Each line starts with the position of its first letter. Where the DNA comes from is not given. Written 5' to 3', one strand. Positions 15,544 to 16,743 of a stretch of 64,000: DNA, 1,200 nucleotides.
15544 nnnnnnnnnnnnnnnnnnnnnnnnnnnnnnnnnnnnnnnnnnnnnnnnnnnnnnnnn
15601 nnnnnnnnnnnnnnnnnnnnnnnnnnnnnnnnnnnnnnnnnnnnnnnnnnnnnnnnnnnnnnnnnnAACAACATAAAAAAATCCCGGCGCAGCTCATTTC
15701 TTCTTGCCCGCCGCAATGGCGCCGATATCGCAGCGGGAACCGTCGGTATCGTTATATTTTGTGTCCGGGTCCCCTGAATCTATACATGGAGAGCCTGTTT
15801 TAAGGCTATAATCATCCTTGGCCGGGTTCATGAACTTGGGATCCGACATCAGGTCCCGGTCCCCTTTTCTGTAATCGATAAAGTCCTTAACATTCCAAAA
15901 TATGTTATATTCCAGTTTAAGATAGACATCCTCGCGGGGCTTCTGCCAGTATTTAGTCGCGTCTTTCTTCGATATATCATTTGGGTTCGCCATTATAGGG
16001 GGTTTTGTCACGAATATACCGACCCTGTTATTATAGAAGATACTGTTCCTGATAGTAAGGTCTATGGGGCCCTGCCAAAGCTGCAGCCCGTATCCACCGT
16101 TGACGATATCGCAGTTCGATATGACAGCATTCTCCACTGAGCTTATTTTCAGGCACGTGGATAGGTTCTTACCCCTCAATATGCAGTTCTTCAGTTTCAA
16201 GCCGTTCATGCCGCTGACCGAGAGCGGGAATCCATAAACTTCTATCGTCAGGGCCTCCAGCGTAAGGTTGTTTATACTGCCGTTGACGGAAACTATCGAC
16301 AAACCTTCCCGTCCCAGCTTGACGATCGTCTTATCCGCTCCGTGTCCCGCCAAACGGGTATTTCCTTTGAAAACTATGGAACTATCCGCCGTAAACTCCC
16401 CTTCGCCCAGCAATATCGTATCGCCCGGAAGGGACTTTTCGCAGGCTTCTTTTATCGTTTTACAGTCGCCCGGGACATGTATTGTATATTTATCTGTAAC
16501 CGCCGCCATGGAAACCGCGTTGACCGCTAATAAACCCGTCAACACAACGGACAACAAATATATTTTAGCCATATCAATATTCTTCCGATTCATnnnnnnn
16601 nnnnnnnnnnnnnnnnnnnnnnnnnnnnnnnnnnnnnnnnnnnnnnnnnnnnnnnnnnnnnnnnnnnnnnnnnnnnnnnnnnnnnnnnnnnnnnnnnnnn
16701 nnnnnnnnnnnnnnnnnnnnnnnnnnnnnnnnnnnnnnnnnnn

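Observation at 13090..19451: Two paralogous giant GspK/PilX-like proteins (858 and 953 aa), one with a PA14 domain, flanking a secreted beta-helix protein inside a T2SS-like operon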

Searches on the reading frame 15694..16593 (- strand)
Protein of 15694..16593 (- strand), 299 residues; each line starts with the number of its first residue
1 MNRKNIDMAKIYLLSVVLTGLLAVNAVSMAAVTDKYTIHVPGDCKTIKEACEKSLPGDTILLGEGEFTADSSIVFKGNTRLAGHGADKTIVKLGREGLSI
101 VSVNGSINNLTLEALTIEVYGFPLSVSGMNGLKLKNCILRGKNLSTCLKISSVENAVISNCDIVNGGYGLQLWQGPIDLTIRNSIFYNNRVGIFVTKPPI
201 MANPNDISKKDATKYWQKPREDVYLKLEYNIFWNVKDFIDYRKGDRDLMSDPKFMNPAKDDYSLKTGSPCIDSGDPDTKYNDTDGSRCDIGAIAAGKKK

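Call 4: search_protein_families(library=pfam, proteins=[window:15694-16593:-], max_evalue=0.1)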
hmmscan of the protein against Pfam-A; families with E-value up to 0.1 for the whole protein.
window:15694-16593:- (299 aa): 5 families
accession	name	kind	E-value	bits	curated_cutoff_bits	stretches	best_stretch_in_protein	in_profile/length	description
PF13229.12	Beta_helix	-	7.6e-07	29.3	25.9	1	108-197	37-122/158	Right handed beta helix region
PF12708.12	Pect-lyase_RHGA_epim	-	0.00014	22.2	27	1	52-196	29-193/213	Rhamnogalacturonase A/epimerase, pectate lyase-like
PF17161.10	DUF5123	-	0.0015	20.1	35.1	1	158-276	3-111/113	Domain of unknown function (DUF5123)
PF05048.19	NosD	-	0.0027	17.6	23.6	1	133-193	117-176/212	Periplasmic copper-binding protein (NosD)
PF05538.17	Campylo_MOMP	-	0.006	16.1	29.6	1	94-181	145-234/421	Campylobacter major outer membrane protein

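Call 5: search_protein_families(library=ncbifam, proteins=[window:15694-16593:-], max_evalue=0.1)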
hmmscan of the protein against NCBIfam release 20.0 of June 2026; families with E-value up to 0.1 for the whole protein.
window:15694-16593:- (299 aa): 3 families
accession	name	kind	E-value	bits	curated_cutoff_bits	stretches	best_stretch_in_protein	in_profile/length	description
TIGR03805.1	beta_helix_1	subfamily_domain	3e-05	23.3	141.5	1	47-173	1-113/314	parallel beta-helix domain-containing protein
TIGR04247.1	NosD_copper_fam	subfamily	0.00085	18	300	1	47-195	1-154/377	nitrous oxide reductase family maturation protein NosD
NF041518.1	choice_anch_Q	domain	0.004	17.4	25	1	261-292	16-54/58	choice-of-anchor Q domain-containing protein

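Call 80: search_solved_structures(query=A5, max_evalue=1, show_alignments=1)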
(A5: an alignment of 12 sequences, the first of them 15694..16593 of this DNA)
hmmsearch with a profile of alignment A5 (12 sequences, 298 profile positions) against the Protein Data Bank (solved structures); distinct sequences matched with E-value up to 1: 30.
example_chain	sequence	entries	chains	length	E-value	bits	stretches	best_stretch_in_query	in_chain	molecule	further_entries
5lw3_A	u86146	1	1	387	5.3e-06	28.9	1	37-114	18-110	Poly(beta-D-mannuronate) C5 epimerase 6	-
8tne_A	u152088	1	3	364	1.1e-05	27.8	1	36-97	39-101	Pectinesterase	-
7dmk_A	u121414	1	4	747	1.3e-05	27.6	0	37-63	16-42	BcAlyPL6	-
2pyg_A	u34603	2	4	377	3.6e-05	26.1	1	36-113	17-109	Poly(beta-D-mannuronate) C5 epimerase 4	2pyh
5gkd_A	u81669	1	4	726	0.00012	24.4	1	29-101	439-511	AlyGC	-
3vst_A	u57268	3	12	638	0.00012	24.4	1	38-64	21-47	Xylosidase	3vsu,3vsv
5gkq_A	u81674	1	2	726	0.00014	24.2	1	29-101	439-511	AlyGC mutant - R241A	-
1gq8_A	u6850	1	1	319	0.00058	22.2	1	36-146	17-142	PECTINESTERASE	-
1xg2_A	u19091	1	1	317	0.0036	19.6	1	36-121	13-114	Pectinesterase 1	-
5c1e_A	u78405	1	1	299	0.0094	18.2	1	36-87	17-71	Pectinesterase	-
8xfq_A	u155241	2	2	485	0.0098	18.2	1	37-115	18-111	mannuronan 5-epimerase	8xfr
8ja4_A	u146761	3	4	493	0.012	17.9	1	37-115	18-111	mannuronan 5-epimerase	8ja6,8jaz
6kfn_A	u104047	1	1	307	0.012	17.9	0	136-184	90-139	alginate lyase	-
5c1c_A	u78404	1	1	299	0.019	17.2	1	36-87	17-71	Pectinesterase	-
7o77_A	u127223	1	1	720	0.021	17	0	36-116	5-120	Poly(Beta-D-mannuronate) lyase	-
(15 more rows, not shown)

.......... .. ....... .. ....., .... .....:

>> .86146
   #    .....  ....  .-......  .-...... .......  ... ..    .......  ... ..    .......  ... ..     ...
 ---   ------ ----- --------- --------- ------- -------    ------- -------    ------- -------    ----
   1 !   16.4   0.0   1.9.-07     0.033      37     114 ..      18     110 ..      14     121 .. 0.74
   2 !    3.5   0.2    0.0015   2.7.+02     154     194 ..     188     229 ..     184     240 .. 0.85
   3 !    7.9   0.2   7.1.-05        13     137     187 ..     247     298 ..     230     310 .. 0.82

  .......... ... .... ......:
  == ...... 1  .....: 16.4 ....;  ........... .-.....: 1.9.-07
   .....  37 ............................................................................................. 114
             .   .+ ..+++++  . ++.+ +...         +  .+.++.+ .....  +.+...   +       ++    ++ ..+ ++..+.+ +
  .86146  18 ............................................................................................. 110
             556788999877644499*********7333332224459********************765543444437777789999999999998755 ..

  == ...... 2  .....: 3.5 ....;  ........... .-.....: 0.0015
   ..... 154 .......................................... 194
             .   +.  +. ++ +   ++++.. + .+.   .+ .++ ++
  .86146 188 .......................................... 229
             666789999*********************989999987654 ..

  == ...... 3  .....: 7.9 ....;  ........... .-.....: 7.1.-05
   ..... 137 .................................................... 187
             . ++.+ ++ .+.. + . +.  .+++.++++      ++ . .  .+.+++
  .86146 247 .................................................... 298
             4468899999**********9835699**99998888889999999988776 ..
